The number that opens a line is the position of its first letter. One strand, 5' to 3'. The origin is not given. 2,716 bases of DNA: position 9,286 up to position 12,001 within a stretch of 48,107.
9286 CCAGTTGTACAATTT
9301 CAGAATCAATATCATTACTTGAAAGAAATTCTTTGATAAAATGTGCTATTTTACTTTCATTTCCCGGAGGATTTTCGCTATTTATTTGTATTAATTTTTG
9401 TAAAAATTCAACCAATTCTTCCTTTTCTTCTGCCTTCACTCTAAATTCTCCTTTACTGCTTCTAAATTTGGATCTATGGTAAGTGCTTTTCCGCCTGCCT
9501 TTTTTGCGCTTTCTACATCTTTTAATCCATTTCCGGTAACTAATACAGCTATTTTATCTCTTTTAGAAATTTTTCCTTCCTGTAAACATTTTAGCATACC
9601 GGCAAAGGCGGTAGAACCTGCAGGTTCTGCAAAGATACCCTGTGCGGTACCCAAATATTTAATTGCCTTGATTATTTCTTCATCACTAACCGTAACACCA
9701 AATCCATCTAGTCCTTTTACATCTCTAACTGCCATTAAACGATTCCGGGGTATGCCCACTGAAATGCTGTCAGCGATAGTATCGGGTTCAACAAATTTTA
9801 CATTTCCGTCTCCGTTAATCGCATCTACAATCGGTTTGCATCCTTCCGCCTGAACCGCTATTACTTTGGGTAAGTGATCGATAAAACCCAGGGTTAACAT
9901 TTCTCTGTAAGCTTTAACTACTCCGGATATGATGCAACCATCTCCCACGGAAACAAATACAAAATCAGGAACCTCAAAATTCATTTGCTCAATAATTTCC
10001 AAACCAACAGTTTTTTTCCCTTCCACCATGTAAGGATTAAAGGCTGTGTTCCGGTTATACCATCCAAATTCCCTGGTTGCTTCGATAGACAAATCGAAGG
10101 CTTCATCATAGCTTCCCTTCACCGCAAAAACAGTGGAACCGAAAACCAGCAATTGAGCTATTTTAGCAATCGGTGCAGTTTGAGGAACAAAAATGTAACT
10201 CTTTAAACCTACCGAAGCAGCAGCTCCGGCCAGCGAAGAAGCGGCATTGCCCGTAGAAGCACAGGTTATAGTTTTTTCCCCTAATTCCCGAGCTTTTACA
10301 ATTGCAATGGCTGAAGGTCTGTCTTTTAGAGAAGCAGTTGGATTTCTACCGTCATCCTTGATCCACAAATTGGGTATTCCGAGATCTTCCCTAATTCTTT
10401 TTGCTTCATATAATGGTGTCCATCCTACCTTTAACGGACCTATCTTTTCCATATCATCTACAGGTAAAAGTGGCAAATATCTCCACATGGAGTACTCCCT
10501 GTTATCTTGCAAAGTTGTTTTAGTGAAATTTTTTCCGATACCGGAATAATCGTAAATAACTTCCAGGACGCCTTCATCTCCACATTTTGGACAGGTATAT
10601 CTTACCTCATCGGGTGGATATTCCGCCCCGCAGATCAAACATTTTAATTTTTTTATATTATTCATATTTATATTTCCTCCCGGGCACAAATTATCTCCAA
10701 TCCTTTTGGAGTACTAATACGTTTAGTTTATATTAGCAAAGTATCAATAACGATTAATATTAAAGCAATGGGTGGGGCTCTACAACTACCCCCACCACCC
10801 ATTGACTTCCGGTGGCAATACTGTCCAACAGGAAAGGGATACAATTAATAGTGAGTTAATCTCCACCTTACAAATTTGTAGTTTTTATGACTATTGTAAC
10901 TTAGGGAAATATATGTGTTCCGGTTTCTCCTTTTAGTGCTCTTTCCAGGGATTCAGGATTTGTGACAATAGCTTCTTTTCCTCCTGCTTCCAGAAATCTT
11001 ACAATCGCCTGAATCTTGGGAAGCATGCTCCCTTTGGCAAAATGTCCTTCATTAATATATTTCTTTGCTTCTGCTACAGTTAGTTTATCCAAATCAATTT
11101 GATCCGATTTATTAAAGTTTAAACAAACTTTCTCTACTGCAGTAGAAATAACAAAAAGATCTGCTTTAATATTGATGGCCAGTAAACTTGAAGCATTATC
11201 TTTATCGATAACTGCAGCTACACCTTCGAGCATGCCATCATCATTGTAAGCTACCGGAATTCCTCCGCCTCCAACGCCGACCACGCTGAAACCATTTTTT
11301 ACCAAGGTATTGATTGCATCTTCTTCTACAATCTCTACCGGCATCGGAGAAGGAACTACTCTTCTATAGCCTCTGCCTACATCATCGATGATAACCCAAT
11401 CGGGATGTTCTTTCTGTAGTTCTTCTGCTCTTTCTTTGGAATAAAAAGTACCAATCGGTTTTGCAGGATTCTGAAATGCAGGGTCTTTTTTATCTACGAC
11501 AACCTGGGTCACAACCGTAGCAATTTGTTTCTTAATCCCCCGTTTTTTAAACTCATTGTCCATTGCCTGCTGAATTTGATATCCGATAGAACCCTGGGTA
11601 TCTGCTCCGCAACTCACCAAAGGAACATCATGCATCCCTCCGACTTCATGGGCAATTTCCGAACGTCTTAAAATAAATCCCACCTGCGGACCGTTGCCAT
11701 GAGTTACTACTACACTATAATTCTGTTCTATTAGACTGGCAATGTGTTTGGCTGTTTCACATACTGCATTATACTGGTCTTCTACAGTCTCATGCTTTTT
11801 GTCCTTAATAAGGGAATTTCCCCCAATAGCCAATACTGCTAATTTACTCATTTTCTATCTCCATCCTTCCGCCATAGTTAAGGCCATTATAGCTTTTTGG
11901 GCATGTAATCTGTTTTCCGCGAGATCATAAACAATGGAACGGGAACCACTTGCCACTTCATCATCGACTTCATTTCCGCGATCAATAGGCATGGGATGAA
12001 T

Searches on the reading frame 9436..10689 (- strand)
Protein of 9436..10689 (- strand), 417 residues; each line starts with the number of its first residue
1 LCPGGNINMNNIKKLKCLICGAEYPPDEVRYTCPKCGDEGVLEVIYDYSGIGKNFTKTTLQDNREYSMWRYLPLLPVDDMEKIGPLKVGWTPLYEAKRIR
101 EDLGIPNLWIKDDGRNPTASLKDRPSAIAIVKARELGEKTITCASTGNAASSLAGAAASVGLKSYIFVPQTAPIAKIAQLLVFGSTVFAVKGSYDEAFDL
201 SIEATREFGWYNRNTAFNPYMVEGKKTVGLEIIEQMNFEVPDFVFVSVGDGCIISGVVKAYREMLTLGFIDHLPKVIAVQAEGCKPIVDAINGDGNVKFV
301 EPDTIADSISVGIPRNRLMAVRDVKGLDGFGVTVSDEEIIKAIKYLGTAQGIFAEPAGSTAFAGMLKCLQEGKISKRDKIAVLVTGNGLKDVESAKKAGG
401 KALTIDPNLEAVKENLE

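Call 4: search_protein_families(library=ncbifam, proteins=[window:9436-10689:-], max_evalue=0.00001)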
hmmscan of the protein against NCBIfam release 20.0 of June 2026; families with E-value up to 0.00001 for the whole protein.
window:9436-10689:- (417 aa): 42 families (the best 25 are shown)
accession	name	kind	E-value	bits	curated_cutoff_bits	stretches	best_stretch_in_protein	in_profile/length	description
NF006050.0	PRK08197.1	equivalog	7.9e-94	314.7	303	1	9-394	3-387/406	threonine synthase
NF004170.0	PRK05638.1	equivalog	1.8e-72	244.3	421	1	15-394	2-361/442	threonine synthase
TIGR00260.1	thrC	equivalog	1e-58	199.1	167.1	1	68-393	1-340/340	threonine synthase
NF006205.0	PRK08329.1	equivalog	8.2e-51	173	358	1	15-390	2-345/347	threonine synthase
NF005035.0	PRK06450.1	equivalog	3.1e-49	167.6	301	1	14-390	3-336/338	threonine synthase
NF004996.0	PRK06381.1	equivalog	8.4e-43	146.6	266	1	89-387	14-317/319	threonine synthase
NF006094.0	PRK08246.1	subfamily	2.5e-33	115.8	331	1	89-387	22-302/310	serine/threonine dehydratase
NF006390.0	PRK08639.1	equivalog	2.8e-33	115.5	421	1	90-400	25-325/418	threonine ammonia-lyase IlvA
TIGR01127.1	ilvA_1Cterm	equivalog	5.5e-32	111.2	378.75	1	108-387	17-284/380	threonine ammonia-lyase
NF006674.0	PRK09224.1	subfamily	3.3e-28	98.6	577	1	91-386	26-312/508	threonine ammonia-lyase IlvA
TIGR01124.1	ilvA_2Cterm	equivalog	2.7e-27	95.5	411.3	1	91-386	18-304/499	threonine ammonia-lyase, biosynthetic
TIGR02079.1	THD1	equivalog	9.3e-27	93.8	440.55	1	91-395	17-312/410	threonine ammonia-lyase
NF009130.0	PRK12483.1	subfamily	3.4e-26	91.9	801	1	91-383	38-321/521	threonine ammonia-lyase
NF005680.0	PRK07476.1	equivalog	3.6e-26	91.9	413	1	87-390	20-312/326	hydroxyectoine utilization dehydratase EutB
NF006455.0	PRK08813.1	equivalog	7.2e-26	91.3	489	1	108-387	50-309/374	threonine dehydratase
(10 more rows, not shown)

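Call 45: search_protein_families(library=pfam, proteins=[window:9436-10689:-], max_evalue=0.0001)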
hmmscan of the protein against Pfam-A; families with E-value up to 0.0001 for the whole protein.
window:9436-10689:- (417 aa): 1 family
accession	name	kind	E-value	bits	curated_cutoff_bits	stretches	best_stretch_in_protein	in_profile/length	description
PF00291.31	PALP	-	2.1e-76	257.5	35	1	87-386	4-295/295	Pyridoxal-phosphate dependent enzyme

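Call 56: search_solved_structures(query=window:9436-10689:-, max_evalue=1e-10)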
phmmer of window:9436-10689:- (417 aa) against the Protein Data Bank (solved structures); distinct sequences matched with E-value up to 1e-10: 29.
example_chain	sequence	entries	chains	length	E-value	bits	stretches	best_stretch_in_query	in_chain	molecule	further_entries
2zsj_A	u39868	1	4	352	1.7e-59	205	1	70-412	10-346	Threonine synthase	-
6cgq_A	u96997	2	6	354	1.6e-52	182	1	70-413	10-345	Threonine synthase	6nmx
1uim_A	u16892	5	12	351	5.4e-52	180.3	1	69-412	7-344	Threonine Synthase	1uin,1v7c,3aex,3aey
2d1f_A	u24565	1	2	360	1e-51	179.4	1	71-399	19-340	Threonine synthase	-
1e5x_A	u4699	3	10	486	1.4e-33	119.6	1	75-394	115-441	THREONINE SYNTHASE | THREONINE SYNTHASE 1, CHLOROPLASTIC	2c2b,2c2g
1pwe_A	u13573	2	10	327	7.2e-18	67.9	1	91-366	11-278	L-serine dehydratase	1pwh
4h27_A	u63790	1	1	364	1.2e-17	67.2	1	91-367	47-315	L-serine dehydratase/L-threonine deaminase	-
43cq_A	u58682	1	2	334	2.1e-17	66.3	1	91-386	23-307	L-threonine dehydratase biosynthetic IlvA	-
8zkv_A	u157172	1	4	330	2.1e-17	66.3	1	91-386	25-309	L-threonine dehydratase biosynthetic IlvA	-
8y1j_A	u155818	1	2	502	2.9e-17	65.9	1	91-381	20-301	L-threonine dehydratase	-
3iau_A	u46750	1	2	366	5.6e-17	65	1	91-386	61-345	Threonine deaminase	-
1p5j_A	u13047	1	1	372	1.4e-16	63.7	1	91-367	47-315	L-serine dehydratase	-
1tdj_A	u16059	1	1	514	3.7e-16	62.3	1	91-386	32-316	BIOSYNTHETIC THREONINE DEAMINASE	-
9d2q_A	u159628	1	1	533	4e-16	62.1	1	91-386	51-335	L-threonine dehydratase biosynthetic IlvA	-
1o58_A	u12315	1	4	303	5.5e-15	58.4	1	105-370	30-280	O-acetylserine sulfhydrylase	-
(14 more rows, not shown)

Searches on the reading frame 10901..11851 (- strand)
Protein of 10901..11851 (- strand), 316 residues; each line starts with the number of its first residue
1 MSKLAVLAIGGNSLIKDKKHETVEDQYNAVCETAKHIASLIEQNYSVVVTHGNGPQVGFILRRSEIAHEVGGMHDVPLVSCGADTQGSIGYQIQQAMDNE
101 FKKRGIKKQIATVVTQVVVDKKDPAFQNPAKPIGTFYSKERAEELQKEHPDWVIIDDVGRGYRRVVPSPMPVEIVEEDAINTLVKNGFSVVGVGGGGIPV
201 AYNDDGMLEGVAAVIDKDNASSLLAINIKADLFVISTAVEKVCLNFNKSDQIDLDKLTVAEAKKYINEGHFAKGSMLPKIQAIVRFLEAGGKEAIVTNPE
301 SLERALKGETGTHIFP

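Call 4: search_protein_families(library=ncbifam, proteins=[window:10901-11851:-], max_evalue=0.00001)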
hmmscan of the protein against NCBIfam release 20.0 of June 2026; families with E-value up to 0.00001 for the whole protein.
window:10901-11851:- (316 aa): 6 families
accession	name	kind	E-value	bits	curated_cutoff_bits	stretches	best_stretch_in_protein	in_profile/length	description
NF009007.0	PRK12352.1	subfamily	5.9e-139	462.4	266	1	1-314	1-313/316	carbamate kinase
TIGR00746.1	arcC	equivalog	6.8e-114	380.1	358.25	1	5-315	3-308/309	carbamate kinase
NF009008.0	PRK12354.1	subfamily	7.4e-91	304.5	361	1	5-314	3-298/308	carbamate kinase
NF006926.0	PRK09411.1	equivalog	2.4e-62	210.8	416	1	3-314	2-295/297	carbamate kinase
TIGR00761.1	argB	equivalog_domain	1.2e-08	34.8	151.3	1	173-296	121-231/231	acetylglutamate kinase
NF010661.0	PRK14058.1-3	equivalog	3.1e-07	29.8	251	0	172-314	136-270/283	acetylglutamate/acetylaminoadipate kinase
